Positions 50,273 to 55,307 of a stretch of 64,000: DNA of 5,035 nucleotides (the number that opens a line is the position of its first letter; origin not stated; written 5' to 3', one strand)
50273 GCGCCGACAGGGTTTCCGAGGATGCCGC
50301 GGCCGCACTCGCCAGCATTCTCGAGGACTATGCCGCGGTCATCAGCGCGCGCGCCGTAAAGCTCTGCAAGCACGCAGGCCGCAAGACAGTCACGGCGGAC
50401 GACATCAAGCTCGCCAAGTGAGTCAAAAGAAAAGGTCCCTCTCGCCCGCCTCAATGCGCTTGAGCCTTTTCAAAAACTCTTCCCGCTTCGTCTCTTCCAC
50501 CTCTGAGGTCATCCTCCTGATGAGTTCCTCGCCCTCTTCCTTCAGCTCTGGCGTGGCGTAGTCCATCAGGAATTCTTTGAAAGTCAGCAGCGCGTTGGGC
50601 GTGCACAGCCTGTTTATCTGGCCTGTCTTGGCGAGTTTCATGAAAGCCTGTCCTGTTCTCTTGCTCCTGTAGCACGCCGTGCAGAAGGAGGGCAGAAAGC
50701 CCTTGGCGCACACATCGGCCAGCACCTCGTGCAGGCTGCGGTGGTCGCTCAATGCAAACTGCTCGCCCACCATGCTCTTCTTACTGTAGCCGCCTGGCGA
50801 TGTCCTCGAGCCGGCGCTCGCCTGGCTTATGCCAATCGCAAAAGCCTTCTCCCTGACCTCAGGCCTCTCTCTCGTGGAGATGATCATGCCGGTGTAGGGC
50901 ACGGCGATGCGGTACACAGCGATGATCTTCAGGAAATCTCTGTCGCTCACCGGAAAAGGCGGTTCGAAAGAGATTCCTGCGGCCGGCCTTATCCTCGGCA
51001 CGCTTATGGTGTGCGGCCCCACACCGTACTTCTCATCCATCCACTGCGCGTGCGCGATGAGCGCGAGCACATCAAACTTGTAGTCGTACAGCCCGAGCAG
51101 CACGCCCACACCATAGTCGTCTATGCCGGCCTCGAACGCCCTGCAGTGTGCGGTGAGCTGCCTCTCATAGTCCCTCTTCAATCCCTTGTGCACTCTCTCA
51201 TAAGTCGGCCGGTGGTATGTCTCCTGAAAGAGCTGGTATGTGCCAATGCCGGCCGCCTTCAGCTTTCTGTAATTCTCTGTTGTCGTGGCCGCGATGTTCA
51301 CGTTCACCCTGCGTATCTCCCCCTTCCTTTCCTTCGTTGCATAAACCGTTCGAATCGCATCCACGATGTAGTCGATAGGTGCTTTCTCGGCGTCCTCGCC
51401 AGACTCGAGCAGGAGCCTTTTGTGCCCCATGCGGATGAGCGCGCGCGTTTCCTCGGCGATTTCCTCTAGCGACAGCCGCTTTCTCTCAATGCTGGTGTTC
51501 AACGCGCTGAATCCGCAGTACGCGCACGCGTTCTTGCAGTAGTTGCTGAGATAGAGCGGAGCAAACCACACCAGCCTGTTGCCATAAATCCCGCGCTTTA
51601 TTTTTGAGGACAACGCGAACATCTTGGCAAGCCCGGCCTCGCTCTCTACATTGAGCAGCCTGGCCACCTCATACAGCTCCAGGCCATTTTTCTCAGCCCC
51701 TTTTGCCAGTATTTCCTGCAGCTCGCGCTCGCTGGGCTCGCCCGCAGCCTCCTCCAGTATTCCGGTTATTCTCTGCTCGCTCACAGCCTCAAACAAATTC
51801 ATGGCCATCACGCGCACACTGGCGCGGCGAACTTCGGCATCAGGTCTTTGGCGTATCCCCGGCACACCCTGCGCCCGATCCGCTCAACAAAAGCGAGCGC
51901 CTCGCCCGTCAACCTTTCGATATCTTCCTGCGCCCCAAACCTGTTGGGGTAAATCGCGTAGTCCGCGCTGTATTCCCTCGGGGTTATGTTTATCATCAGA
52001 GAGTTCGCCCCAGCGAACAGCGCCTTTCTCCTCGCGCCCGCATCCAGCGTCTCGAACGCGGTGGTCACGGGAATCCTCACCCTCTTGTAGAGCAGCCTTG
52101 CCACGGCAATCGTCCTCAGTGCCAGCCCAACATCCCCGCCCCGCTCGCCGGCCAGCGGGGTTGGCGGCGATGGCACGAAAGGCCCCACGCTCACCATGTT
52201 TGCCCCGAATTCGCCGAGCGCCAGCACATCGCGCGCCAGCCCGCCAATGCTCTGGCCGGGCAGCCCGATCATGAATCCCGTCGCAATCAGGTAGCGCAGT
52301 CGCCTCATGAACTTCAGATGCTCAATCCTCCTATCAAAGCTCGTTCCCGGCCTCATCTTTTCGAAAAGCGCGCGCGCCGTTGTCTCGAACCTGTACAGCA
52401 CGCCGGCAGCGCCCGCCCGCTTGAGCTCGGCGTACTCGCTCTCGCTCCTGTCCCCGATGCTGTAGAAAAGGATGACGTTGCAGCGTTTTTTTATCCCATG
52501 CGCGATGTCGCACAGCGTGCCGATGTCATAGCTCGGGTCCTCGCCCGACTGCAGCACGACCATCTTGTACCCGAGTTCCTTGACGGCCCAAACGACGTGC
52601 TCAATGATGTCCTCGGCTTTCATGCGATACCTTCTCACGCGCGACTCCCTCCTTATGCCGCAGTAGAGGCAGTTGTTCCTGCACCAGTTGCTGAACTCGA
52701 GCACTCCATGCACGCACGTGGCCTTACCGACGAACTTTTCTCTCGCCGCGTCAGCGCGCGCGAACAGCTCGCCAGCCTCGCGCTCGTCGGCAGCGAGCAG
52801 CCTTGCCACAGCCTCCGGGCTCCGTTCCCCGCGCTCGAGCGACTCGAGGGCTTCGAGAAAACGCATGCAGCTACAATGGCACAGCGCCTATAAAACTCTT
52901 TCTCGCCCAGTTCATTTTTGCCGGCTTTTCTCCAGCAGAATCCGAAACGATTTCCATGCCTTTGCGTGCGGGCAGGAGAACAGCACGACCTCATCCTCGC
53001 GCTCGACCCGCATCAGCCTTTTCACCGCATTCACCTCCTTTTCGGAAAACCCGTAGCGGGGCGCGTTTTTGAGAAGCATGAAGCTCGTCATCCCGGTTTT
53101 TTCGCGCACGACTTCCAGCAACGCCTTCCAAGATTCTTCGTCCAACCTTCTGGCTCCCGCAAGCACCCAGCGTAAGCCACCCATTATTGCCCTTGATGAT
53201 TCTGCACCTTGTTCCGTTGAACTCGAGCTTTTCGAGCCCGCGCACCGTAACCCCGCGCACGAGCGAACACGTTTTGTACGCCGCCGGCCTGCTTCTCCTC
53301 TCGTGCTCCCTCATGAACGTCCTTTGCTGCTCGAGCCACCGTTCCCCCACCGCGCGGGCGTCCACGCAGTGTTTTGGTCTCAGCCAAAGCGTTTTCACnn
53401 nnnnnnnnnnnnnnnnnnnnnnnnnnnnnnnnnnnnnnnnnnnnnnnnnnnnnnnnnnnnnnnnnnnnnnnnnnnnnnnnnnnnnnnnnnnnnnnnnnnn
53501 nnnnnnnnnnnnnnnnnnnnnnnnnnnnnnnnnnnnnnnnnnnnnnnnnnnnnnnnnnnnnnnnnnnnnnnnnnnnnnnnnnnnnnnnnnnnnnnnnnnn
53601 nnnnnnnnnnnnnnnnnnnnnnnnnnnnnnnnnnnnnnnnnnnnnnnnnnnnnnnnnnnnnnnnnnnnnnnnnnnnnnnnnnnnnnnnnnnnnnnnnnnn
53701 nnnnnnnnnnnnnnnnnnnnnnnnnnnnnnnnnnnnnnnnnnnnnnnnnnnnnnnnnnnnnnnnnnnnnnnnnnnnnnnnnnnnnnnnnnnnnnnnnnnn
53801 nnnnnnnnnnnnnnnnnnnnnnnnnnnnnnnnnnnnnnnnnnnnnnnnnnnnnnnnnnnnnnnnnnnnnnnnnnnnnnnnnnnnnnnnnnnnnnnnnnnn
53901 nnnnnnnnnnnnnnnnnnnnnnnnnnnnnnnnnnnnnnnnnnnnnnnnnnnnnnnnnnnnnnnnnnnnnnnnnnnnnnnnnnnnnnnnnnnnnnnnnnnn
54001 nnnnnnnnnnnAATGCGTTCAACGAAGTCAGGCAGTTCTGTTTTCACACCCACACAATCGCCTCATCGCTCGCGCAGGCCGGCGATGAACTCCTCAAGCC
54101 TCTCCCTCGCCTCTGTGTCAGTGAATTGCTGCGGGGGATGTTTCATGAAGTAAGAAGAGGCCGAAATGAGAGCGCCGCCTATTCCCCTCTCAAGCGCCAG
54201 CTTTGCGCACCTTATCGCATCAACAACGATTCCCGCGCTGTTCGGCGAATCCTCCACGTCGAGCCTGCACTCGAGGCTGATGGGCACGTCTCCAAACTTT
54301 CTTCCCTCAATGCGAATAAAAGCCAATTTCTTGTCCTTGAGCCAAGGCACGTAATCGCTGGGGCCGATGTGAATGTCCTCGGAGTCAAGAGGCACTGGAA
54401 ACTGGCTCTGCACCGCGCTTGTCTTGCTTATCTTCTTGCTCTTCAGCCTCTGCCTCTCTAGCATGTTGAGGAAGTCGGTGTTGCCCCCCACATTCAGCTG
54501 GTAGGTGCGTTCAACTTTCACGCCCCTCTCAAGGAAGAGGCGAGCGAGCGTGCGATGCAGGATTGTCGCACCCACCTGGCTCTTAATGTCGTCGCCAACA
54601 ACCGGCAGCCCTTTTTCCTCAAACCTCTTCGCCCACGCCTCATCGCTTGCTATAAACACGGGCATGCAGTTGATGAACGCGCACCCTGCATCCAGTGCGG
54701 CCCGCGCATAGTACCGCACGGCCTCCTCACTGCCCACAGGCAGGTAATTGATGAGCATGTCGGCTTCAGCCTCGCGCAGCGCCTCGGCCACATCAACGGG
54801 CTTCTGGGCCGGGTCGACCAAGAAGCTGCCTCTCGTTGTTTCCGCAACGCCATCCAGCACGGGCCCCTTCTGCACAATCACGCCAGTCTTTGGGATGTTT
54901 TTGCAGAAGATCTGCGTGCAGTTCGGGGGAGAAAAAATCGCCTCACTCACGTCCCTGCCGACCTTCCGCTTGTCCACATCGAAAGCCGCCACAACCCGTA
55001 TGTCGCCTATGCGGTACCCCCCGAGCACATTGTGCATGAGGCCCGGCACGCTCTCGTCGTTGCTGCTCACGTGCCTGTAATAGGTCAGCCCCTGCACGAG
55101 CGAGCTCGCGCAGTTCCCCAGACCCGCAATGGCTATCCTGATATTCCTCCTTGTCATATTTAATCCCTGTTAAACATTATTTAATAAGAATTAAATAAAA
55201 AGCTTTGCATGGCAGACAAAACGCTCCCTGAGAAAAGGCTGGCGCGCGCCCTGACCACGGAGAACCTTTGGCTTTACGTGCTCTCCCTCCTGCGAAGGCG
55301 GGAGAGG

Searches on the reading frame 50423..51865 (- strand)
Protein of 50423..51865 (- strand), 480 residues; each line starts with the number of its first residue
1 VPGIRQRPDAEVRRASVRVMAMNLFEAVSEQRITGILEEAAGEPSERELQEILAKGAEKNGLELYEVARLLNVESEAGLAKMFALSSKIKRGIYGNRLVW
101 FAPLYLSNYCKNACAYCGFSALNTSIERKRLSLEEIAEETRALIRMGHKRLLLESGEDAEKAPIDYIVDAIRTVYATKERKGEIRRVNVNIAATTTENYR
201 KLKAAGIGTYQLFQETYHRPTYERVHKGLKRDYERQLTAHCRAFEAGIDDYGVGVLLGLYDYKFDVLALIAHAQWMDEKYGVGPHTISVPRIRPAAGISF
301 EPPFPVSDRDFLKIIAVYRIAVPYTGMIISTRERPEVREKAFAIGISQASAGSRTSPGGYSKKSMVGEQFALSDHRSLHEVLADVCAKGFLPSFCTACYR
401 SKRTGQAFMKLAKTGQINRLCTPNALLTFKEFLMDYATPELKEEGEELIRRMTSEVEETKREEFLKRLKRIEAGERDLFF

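Call 89: search_protein_families(library=pfam, proteins=[window:50423-51865:-], max_evalue=0.00001)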
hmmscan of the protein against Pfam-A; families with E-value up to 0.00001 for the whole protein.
window:50423-51865:- (480 aa): 2 families
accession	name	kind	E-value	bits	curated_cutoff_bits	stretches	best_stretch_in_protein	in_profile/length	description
PF06968.18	BATS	-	2.4e-19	69.7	22.2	1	288-390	1-87/88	Biotin and Thiamin Synthesis associated domain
PF04055.27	Radical_SAM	-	2e-15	57.8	29.5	1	106-261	3-153/166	Radical SAM superfamily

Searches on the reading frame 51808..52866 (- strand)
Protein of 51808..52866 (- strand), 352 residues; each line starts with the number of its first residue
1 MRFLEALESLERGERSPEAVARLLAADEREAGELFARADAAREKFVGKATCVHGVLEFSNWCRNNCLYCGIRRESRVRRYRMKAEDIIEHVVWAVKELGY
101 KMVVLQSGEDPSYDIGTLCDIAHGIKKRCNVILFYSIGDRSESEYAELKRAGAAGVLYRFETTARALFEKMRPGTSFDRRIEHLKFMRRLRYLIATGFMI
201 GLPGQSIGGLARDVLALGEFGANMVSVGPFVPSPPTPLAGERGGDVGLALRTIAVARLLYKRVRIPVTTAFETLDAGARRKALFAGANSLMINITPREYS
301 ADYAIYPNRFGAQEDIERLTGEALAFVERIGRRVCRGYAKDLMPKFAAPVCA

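Call 89: search_protein_families(library=pfam, proteins=[window:51808-52866:-], max_evalue=0.00001)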
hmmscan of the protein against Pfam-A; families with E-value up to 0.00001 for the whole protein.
window:51808-52866:- (352 aa): 1 family
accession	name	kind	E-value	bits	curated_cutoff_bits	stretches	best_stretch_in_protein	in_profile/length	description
PF04055.27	Radical_SAM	-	4.7e-16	59.8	29.5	1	57-207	2-156/166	Radical SAM superfamily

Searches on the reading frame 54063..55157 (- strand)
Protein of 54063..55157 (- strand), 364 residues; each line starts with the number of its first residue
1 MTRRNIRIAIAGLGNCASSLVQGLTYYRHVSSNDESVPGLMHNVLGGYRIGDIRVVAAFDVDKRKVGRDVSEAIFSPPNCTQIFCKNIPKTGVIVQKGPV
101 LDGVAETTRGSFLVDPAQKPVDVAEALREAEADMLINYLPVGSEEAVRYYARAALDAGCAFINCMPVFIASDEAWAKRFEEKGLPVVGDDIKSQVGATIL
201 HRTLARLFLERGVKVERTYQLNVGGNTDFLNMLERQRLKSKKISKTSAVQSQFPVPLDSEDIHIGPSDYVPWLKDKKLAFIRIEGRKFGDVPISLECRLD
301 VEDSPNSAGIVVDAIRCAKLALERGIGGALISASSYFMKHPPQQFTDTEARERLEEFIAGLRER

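Call 89: search_protein_families(library=pfam, proteins=[window:54063-55157:-], max_evalue=0.00001)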
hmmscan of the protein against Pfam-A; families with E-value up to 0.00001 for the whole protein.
window:54063-55157:- (364 aa): 1 family
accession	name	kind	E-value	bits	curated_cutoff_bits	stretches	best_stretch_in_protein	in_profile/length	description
PF01658.22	Inos-1-P_synth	-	6.9e-37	126.3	27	1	196-304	1-107/107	Myo-inositol-1-phosphate synthase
